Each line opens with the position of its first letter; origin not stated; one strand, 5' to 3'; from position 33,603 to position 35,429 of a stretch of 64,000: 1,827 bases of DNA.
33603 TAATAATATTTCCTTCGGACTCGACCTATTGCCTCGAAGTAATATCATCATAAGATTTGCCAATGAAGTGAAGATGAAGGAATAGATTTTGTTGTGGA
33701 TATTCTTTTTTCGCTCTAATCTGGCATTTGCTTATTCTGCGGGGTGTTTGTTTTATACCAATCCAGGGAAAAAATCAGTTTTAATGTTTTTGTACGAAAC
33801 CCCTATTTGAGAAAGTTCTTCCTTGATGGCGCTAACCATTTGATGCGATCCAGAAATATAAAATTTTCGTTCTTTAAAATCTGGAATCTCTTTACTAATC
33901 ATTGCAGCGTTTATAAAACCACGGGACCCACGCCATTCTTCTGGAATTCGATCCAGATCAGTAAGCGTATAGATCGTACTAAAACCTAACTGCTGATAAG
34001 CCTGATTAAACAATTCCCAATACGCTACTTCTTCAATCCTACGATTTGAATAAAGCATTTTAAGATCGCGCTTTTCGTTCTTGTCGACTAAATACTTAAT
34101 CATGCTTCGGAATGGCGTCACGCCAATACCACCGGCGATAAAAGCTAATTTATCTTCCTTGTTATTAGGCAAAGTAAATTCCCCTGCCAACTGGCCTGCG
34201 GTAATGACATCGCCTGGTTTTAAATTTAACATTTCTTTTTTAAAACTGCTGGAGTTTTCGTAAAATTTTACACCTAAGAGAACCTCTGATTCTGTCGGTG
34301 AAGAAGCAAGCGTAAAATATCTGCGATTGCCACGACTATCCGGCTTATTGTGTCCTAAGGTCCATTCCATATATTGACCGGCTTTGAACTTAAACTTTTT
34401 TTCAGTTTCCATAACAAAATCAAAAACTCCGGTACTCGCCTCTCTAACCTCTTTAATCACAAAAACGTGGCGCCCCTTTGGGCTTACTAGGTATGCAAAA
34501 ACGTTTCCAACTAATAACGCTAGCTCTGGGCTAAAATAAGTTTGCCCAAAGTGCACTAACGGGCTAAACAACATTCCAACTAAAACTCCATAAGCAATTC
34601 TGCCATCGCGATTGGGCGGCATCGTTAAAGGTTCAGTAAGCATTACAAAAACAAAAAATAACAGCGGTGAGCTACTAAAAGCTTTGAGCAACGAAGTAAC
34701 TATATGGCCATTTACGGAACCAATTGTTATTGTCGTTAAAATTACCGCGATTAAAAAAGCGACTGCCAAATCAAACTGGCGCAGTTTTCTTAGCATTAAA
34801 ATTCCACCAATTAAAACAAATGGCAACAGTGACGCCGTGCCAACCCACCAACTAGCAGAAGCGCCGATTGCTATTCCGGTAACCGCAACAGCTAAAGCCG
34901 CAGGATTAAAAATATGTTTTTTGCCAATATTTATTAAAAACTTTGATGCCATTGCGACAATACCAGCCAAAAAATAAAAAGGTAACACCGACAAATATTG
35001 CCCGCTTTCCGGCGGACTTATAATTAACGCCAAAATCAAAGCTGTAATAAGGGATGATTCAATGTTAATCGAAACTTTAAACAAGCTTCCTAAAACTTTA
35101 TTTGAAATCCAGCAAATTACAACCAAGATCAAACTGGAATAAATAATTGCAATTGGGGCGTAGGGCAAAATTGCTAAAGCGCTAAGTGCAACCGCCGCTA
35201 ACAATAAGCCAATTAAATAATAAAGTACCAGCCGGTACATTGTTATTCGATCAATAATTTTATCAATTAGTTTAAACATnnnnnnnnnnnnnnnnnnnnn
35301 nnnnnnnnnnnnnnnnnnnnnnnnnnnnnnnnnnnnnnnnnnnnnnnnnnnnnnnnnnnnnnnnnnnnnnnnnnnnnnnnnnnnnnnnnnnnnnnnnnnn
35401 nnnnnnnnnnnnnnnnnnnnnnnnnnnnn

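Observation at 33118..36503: Four-gene extracytosolic flavinylation / electron-transfer module (FMN-binding protein, ApbE, membrane FAD-NAD(P) oxidoreductase, His-rich PepSY protein)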

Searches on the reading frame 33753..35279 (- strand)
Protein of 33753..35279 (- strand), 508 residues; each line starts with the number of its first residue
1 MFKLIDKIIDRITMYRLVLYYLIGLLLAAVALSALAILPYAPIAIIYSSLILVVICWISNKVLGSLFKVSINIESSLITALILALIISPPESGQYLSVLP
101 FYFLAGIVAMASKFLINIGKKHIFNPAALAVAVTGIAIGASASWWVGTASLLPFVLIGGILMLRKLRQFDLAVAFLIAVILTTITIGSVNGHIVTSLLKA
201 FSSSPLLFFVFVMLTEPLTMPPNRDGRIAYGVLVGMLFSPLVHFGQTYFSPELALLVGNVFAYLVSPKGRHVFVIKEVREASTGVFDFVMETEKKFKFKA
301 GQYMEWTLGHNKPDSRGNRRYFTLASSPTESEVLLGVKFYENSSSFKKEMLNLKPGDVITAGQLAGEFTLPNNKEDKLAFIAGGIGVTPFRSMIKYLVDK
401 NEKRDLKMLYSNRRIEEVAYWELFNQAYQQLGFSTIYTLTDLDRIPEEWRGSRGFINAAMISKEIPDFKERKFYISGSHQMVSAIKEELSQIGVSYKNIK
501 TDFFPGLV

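Call 3: search_protein_families(library=pfam, proteins=[window:33753-35279:-], max_evalue=0.01)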
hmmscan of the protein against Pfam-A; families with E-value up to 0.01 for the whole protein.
window:33753-35279:- (508 aa): 3 families
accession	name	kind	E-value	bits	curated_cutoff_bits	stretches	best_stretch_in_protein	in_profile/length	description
PF00175.26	NAD_binding_1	-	2.1e-15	57.7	22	1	380-486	1-108/109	Oxidoreductase NAD-binding domain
PF03116.20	NQR2_RnfD_RnfE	-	1.2e-10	41.7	27.7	1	147-265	171-286/296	NQR2, RnfD, RnfE family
PF08030.17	NAD_binding_6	-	0.0015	19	22.2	1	376-416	2-47/156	Ferric reductase NAD binding domain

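Call 4: search_protein_families(library=ncbifam, proteins=[window:33753-35279:-], max_evalue=0.01)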
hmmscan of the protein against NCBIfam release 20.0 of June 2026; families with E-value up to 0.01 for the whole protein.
window:33753-35279:- (508 aa): 26 families (the best 25 are shown)
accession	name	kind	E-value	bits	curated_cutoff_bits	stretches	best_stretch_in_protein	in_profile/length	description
NF009805.0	PRK13289.1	equivalog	1.5e-26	93.2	432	1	269-504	153-392/399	NO-inducible flavohemoprotein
NF058606.1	GlBtMonoRdsGbcB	equivalog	1.2e-23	83.6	500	1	269-500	12-243/362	glycine betaine monooxygenase reductase subunit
NF005963.0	PRK08051.1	equivalog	3.4e-22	78.9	230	1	275-504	8-230/233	NAD(P)H-flavin reductase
NF007964.0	PRK10684.1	equivalog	3e-20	72.4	383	1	278-504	17-237/333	NADH oxidoreductase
TIGR02160.1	PA_CoA_Oxy5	hypoth_equivalog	1.1e-16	60.6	420.8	1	274-504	9-241/352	1,2-phenylacetyl-CoA epoxidase subunit PaaE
TIGR01941.1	nqrF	equivalog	1.7e-16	60.1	295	1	350-504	246-403/405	NADH:ubiquinone reductase (Na(+)-transporting) subunit F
NF040810.1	BenC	equivalog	5.9e-16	58.5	430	1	275-501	109-327/333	benzoate 1,2-dioxygenase electron transfer component BenC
NF052252.1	flav_redu_LuxG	exception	3.1e-13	49.5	340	1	275-491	5-215/232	flavin mononucleotide reductase LuxG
NF045803.1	MethMoxFADbindMmoC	equivalog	4.2e-12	45.5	500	1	292-500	134-336/343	aromatic/alkene monooxygenase hydroxylase FAD-binding subunit MmoC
NF008822.0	PRK11872.1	equivalog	4e-11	42.5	402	1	291-498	130-329/341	anthranilate 1,2-dioxygenase electron transfer component AntC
NF006220.0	PRK08345.1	subfamily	9.1e-10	38.2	395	1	291-499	36-246/294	cytochrome-c3 hydrogenase subunit gamma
NF000796.0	PRK00054.1-1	equivalog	1.5e-09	37.5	224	1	273-491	6-191/254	dihydroorotate dehydrogenase electron transfer subunit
TIGR02911.1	sulfite_red_B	equivalog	8.5e-09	34.9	288.6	1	346-500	69-220/261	anaerobic sulfite reductase subunit AsrB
NF040830.1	sulfhyd_ShyC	equivalog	2.7e-08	33.3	600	1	290-420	31-153/288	NAD(P)-dependent hydrogenase/sulfhydrogenase 2 subunit gamma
TIGR01946.1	rnfD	subfamily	6.3e-07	29.1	207.05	1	155-259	205-310/327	RnfABCDGE type electron transport complex subunit D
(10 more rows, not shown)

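Call 9: search_solved_structures(query=window:33753-35279:-, max_evalue=1, show_alignments=0)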
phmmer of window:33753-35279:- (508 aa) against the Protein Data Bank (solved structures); distinct sequences matched with E-value up to 1: 79 (the best 60 are shown).
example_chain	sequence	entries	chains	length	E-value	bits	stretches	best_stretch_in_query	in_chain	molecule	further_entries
7qu3_A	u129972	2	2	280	5.8e-14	54.9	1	349-506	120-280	Na(+)-translocating NADH-quinone reductase subunit F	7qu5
7qty_A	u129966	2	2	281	7e-13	51.3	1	350-506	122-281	Na(+)-translocating NADH-quinone reductase subunit F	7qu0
2eix_A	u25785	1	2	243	1.9e-11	46.5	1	297-494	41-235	NADH-cytochrome b5 reductase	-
4u9u_A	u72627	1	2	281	1.3e-09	40.5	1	350-506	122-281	Na(+)-translocating NADH-quinone reductase subunit F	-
8ad4_A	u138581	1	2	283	1.3e-09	40.4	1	350-506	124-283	Na(+)-translocating NADH-quinone reductase subunit F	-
4uaj_A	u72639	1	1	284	1.4e-09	40.4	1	350-506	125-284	Na(+)-translocating NADH-quinone reductase subunit F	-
7xk3_F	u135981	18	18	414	2.3e-09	39.7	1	350-506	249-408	Na(+)-translocating NADH-quinone reductase subunit F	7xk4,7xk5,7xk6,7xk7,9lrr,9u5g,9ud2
8a1t_F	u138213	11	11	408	2.9e-09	39.3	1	350-506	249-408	Na(+)-translocating NADH-quinone reductase subunit F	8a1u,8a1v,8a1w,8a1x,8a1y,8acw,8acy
2r6h_A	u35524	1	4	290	3.3e-09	39.2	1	350-498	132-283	NADH:ubiquinone oxidoreductase, Na translocating, F subunit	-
8ad3_A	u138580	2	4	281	6.4e-09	38.2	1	350-502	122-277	Na(+)-translocating NADH-quinone reductase subunit F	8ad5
1qfj_A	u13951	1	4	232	7e-08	34.8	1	288-486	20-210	PROTEIN (FLAVIN REDUCTASE)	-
7rom_A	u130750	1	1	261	1.8e-07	33.4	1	326-493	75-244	NADH-cytochrome b5 reductase 1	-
6rr3_A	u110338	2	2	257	4.6e-06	28.8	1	279-494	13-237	Ferredoxin-NADP reductase | Ferredoxin--NADP reductase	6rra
9gxb_A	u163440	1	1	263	4.7e-06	28.8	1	278-494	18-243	ferredoxin--NADP(+) reductase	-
9gxc_A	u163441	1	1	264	4.8e-06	28.7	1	278-494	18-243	ferredoxin--NADP(+) reductase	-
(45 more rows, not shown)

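Call 14: find_homologous_proteins(query=window:33753-35279:-, max_evalue=0.00001)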
Query window:33753-35279:- (508 aa): 7885 proteins with E <= 0.00001 among 8000 candidates; the best 120 are listed.
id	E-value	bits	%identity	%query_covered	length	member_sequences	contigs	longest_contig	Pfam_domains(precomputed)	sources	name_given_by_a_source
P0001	0.0e+0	1110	100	100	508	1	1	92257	PF00175.27,PF03116.21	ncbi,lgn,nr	ncbi:MAG: oxidoreductase [Candidatus Doudnabacteria bacterium]|nr:oxidoreductase [Candidatus Doudnab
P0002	1.7e-216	738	64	97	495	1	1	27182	PF00175.27,PF03116.21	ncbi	-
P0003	2.4e-211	721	63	97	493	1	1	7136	PF00175.27,PF03116.21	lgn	-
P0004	1.9e-199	681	60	100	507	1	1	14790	PF00175.27,PF03116.21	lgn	-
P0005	7.8e-199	679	72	80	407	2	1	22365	PF00175.27,PF03116.21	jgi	jgi:ferredoxin-NADP reductase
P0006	1.3e-196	672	59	100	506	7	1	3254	PF00175.27,PF03116.21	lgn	-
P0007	1.1e-192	659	57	100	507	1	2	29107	PF00175.27,PF03116.21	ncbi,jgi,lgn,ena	-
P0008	2.2e-191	655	59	100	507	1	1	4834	PF00175.27,PF03116.21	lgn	-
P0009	3.0e-191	654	55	100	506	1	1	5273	PF00175.27,PF03116.21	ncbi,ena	-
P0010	6.7e-189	647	58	100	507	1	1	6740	PF00175.27,PF03116.21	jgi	jgi:ferredoxin-NADP reductase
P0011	4.6e-187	641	54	100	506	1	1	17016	PF00175.27,PF03116.21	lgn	-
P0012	7.7e-187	640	56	100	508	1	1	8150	PF00175.27,PF03116.21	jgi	jgi:glycine betaine catabolism B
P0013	2.1e-186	638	56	100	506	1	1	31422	PF00175.27,PF03116.21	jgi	jgi:glycine betaine catabolism B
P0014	6.0e-186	637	57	97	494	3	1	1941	PF00175.27,PF03116.21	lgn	-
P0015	2.4e-185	635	57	97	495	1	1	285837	PF00175.27,PF03116.21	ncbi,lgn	-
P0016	3.9e-185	634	56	100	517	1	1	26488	PF00175.27,PF03116.21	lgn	-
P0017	8.5e-185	633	56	100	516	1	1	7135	PF00175.27,PF03116.21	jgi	jgi:ferredoxin-NADP reductase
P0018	2.6e-184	632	57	100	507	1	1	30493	PF00175.27,PF03116.21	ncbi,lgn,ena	-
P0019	6.9e-184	630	56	100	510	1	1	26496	PF00175.27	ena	-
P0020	7.7e-184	630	56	100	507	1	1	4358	PF00175.27,PF03116.21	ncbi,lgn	ncbi:MAG: FAD-dependent oxidoreductase [Candidatus Saccharibacteria bacterium]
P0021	1.2e-183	629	56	100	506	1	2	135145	PF00175.27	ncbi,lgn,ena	-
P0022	2.4e-183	628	54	100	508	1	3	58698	PF00175.27,PF03116.21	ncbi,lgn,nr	ncbi:MAG: RnfABCDGE type electron transport complex subunit D [Patescibacteria group bacterium]|nr:R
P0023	2.4e-183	628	55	99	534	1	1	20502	PF00175.27,PF03116.21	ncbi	-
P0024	4.5e-182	624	55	100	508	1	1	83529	PF00175.27,PF03116.21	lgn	-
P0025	7.6e-182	623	53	100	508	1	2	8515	PF00175.27,PF03116.21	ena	-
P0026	1.1e-181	623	55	100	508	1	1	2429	PF00175.27,PF03116.21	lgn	-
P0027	1.8e-181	622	53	100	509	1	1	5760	PF00175.27,PF03116.21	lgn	-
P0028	2.0e-181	622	54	100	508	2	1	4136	PF00175.27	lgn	-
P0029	2.2e-181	622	53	100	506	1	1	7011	PF00175.27,PF03116.21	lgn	-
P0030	2.2e-181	622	54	100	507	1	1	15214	PF00175.27,PF03116.21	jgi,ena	-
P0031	4.4e-181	621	54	100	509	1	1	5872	PF00175.27,PF03116.21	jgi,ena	-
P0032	1.3e-180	619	56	97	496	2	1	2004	PF00175.27,PF03116.21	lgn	-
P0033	3.7e-180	618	55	100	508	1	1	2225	PF00175.27,PF03116.21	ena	-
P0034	6.3e-180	617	55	100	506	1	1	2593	PF00175.27,PF03116.21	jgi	jgi:ferredoxin-NADP reductase/Na+-translocating ferredoxin:NAD+ oxidoreductase RnfD subunit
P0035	1.0e-179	616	55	99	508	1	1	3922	PF00175.27,PF03116.21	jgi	jgi:ferredoxin-NADP reductase/Na+-translocating ferredoxin:NAD+ oxidoreductase RnfD subunit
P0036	1.6e-179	616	54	100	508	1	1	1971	PF00175.27,PF03116.21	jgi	jgi:ferredoxin-NADP reductase/Na+-translocating ferredoxin:NAD+ oxidoreductase RnfD subunit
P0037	2.5e-179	615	57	97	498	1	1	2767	PF00175.27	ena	-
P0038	3.6e-179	615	53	100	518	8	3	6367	PF00175.27,PF03116.21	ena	-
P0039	4.4e-179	614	54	100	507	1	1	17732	PF00175.27,PF03116.21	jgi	jgi:ferredoxin-NADP reductase/Na+-translocating ferredoxin:NAD+ oxidoreductase RnfD subunit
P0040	9.1e-179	613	53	100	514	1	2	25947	PF00175.27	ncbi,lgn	-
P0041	3.4e-178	611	52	100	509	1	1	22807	PF00175.27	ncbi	-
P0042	6.7e-178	610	54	99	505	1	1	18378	PF00175.27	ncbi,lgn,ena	-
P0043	1.0e-177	610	55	100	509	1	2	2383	PF00175.27,PF03116.21,PF00970.31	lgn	-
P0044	4.1e-177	608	54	100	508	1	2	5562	PF00175.27,PF03116.21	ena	-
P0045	5.8e-177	607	55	100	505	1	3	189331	PF00175.27,PF03116.21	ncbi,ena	-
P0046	6.7e-177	607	53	99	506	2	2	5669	PF00175.27,PF03116.21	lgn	-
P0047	1.6e-176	606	55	97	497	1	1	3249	PF00175.27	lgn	-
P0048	1.7e-176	606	54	100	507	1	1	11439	PF00175.27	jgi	jgi:glycine betaine catabolism B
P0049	2.7e-176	605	53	100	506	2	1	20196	PF00175.27,PF03116.21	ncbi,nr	ncbi:RnfABCDGE type electron transport complex subunit D [Patescibacteria group bacterium]|nr:RnfABC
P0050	2.7e-176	605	52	100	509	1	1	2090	PF00175.27,PF03116.21,PF08030.18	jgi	jgi:ferredoxin-NADP reductase/Na+-translocating ferredoxin:NAD+ oxidoreductase RnfD subunit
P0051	2.9e-176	605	52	100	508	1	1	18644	PF00175.27,PF03116.21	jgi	jgi:ferredoxin-NADP reductase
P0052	3.7e-176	605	54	100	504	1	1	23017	PF00175.27,PF03116.21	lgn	-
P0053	4.5e-176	604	53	100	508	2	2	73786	PF00175.27,PF03116.21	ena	-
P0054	5.9e-176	604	53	94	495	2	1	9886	PF00175.27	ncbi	-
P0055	5.9e-176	604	54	100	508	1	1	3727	PF00175.27,PF03116.21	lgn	-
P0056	6.7e-176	604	52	99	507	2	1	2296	PF00175.27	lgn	-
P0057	7.5e-176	604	53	100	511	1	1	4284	PF00175.27,PF03116.21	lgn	-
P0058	1.0e-175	603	51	100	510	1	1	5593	PF00175.27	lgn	-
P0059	1.3e-175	603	53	100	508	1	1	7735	PF00175.27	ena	-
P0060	1.4e-175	603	54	100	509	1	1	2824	PF00175.27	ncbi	-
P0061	1.7e-175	602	52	100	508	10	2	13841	PF00175.27,PF03116.21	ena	-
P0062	2.5e-175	602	53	97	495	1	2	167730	PF00175.27,PF03116.21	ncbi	-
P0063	2.7e-175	602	53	97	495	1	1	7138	PF00175.27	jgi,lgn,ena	-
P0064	3.1e-175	602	53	100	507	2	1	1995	PF00175.27,PF03116.21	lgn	-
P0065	7.0e-175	600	51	100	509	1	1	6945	PF00175.27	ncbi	-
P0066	9.4e-175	600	54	100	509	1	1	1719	PF00175.27,PF03116.21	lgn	-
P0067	1.2e-174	600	51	99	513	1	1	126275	PF00175.27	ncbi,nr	ncbi:MAG: oxidoreductase [Patescibacteria group bacterium]|nr:oxidoreductase [Patescibacteria group 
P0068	1.3e-174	600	54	97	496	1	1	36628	PF00175.27,PF03116.21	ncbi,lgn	-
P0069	1.4e-174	599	54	100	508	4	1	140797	PF00175.27,PF03116.21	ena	-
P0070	1.4e-174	599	52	100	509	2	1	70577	PF00175.27,PF03116.21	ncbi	-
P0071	1.7e-174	599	53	100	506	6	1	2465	PF00175.27,PF03116.21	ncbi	-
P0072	1.7e-174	599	53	100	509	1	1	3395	PF00175.27,PF03116.21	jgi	jgi:ferredoxin-NADP reductase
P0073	1.9e-174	599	53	97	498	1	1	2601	PF00175.27,PF03116.21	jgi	jgi:ferredoxin-NADP reductase/Na+-translocating ferredoxin:NAD+ oxidoreductase RnfD subunit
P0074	2.1e-174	599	52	99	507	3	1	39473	PF00175.27,PF03116.21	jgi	jgi:ferredoxin-NADP reductase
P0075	2.4e-174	599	54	100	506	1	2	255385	PF00175.27,PF03116.21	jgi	jgi:glycine betaine catabolism B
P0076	2.5e-174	599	54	100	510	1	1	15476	PF00175.27,PF03116.21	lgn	-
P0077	3.3e-174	598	52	100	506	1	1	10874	PF00175.27,PF03116.21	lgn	-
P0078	3.4e-174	598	54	100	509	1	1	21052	PF00175.27,PF03116.21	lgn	-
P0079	3.8e-174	598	53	97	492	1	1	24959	PF00175.27,PF03116.21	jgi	-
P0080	3.9e-174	598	51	100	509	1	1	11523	PF00175.27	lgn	-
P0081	4.4e-174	598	51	99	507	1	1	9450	PF00175.27,PF03116.21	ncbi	-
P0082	4.8e-174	598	53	100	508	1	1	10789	PF00175.27,PF03116.21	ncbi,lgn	-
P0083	5.4e-174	598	53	100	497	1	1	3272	PF00175.27,PF03116.21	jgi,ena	-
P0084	6.4e-174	597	54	99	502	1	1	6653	PF00175.27,PF03116.21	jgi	jgi:glycine betaine catabolism B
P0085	6.6e-174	597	54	100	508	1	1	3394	PF00175.27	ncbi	-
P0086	7.1e-174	597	53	100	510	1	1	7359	PF00175.27,PF03116.21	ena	-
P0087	7.4e-174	597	52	100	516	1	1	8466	PF00175.27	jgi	jgi:ferredoxin-NADP reductase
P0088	1.2e-173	596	52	99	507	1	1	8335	PF00175.27,PF03116.21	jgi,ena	-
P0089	1.3e-173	596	54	93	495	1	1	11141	PF00175.27,PF03116.21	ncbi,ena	-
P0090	1.4e-173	596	53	100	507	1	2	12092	PF00175.27,PF03116.21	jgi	jgi:ferredoxin-NADP reductase/Na+-translocating ferredoxin:NAD+ oxidoreductase RnfD subunit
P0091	2.5e-173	595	52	99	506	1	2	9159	PF00175.27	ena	-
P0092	2.5e-173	595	51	100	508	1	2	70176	PF00175.27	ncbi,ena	-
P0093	3.1e-173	595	51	99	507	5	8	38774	PF00175.27,PF03116.21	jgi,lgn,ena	-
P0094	3.2e-173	595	52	99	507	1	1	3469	PF00175.27,PF03116.21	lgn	-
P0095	3.3e-173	595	52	100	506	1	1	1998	PF00175.27,PF03116.21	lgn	-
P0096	3.9e-173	595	53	100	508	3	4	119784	PF00175.27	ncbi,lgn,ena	-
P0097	4.0e-173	595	54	100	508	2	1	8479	PF00175.27,PF03116.21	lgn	-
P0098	4.1e-173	595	52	100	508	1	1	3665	PF00175.27,PF03116.21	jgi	jgi:ferredoxin-NADP reductase/Na+-transporting NADH:ubiquinone oxidoreductase subunit NqrB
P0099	4.3e-173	595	53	100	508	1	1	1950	PF00175.27,PF03116.21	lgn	-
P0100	4.4e-173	595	49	99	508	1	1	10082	PF00175.27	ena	-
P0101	5.4e-173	594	54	97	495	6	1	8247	PF00175.27,PF03116.21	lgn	-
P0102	6.6e-173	594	53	100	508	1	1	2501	PF00175.27,PF03116.21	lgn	-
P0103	7.5e-173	594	51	100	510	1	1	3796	PF00175.27,PF03116.21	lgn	-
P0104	7.5e-173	594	53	100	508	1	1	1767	PF00175.27,PF03116.21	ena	-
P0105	9.0e-173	593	51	99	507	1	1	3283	PF00175.27,PF03116.21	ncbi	-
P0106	1.3e-172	593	54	100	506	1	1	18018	PF00175.27,PF03116.21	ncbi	-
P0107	1.3e-172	593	53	99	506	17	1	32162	PF00175.27,PF03116.21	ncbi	-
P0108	1.3e-172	593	52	100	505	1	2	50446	PF00175.27,PF03116.21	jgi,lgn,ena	-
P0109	1.6e-172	593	54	99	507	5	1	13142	PF00175.27,PF03116.21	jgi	-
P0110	1.8e-172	592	52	99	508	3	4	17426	PF00175.27,PF03116.21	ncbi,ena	-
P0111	2.1e-172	592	53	100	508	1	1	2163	PF00175.27,PF03116.21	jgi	jgi:ferredoxin-NADP reductase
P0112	2.1e-172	592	52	99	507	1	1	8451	PF00175.27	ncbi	-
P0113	2.1e-172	592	54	97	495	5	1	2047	PF00175.27,PF03116.21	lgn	-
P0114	2.1e-172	592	55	100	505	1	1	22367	PF00175.27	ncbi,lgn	ncbi:MAG: hypothetical protein ACM3KM_04095 [Acidobacteriaceae bacterium]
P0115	2.2e-172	592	53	100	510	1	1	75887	PF00175.27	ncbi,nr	ncbi:MAG: oxidoreductase [Patescibacteria group bacterium]|nr:oxidoreductase [Patescibacteria group 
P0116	2.3e-172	592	51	100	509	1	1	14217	PF00175.27,PF03116.21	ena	-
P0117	2.7e-172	592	52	100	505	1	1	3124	PF00175.27,PF03116.21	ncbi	-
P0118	2.9e-172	592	52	99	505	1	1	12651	PF00175.27,PF03116.21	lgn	-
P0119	3.2e-172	592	53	100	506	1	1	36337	PF00175.27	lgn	-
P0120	3.6e-172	591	52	100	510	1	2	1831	PF00175.27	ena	-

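Call 16: find_related_loci(query=A1, collection=genome_contigs, flank=5000)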
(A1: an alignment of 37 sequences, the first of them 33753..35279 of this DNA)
Query A1 (508 aa) in genome_contigs; peptide patterns used: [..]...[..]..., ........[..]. (x = any residue, [..] = any of these).
600 stretches matched a pattern (row limit reached: there are more); 595 encode a relative of the query (tblastn E <= 1e-3); the best 80 are kept; 80 distinct loci.
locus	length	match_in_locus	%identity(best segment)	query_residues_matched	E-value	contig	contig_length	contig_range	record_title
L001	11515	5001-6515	59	1-507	0e+0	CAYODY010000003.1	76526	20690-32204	MAG TPA_asm: uncultured Candidatus Saccharibacteria bacterium isolate SRP286056_co2_146 genome assembly, contig: NODE_32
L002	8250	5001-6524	54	1-508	0e+0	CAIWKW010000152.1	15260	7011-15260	MAG: Candidatus Doudnabacteria bacterium isolate AlinenLipids_bin-7426 genome assembly, contig: bin-7426:152/227, whole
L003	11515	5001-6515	57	1-506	0e+0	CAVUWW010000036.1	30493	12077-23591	MAG: uncultured bacterium isolate MFD01112.bin.2.16 genome assembly, contig: contig_69345, whole genome shotgun sequence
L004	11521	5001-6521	51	1-507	0e+0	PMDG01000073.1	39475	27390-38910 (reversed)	MAG: Candidatus Peregrinibacteria bacterium isolate fen_1329 73.20120700_E2X.343_contig_251324, whole genome shotgun seq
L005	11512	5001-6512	55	1-506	0e+0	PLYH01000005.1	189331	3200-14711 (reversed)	MAG: Candidatus Peregrinibacteria bacterium isolate palsa_1335 73.20120700_P3D.295_contig_34567, whole genome shotgun se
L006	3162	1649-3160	53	1-503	0e+0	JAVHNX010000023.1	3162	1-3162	MAG: Candidatus Paceibacterota bacterium isolate WB02no17_34_18 NODE_26486_length_3162_cov_10.907950, whole genome shotg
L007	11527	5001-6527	53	1-508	0e+0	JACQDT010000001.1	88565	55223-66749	MAG: Candidatus Azambacteria bacterium isolate NC_groundwater_1002_Pr1_S-0.65um_50_11 Montesol18_Sp65_coassembly_scaffol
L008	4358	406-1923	56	1-507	0e+0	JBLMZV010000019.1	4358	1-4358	MAG: Candidatus Saccharibacteria bacterium isolate MAG194 PRJNA951521_bin51_renamed_18, whole genome shotgun sequence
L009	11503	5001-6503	54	3-506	2e-180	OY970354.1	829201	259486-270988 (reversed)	MAG: uncultured bacterium isolate MFD04540.bin.2.12 genome assembly, chromosome: 1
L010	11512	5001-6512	54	3-507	4e-180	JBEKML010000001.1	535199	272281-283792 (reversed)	MAG: Minisyncoccia bacterium isolate SPRUCE 393 SPRUCE_393_1, whole genome shotgun sequence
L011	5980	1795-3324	52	1-506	0e+0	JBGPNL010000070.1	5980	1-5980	MAG: Candidatus Paceibacteria bacterium isolate OBJ_0618_7090110_215 k141_1022434_length_5980_cov_10.0000, whole genome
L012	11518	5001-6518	52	1-508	1e-179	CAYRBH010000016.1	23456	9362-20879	MAG TPA_asm: uncultured Gammaproteobacteria bacterium isolate binchicken_co185_198 genome assembly, contig: NODE_2822_le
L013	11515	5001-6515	55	1-508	9e-180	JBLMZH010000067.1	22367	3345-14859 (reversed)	MAG: Acidobacteriaceae bacterium isolate MAG208 PRJNA951521_bin64_renamed_66, whole genome shotgun sequence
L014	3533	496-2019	51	1-507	0e+0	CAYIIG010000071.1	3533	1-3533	MAG TPA_asm: uncultured Candidatus Saccharibacteria bacterium isolate ERP119705_co20_252 genome assembly, contig: NODE_4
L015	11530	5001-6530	52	1-508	2e-178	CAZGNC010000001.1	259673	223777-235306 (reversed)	MAG TPA_asm: uncultured Candidatus Saccharibacteria bacterium isolate SRP292972_co1_17 genome assembly, contig: NODE_62_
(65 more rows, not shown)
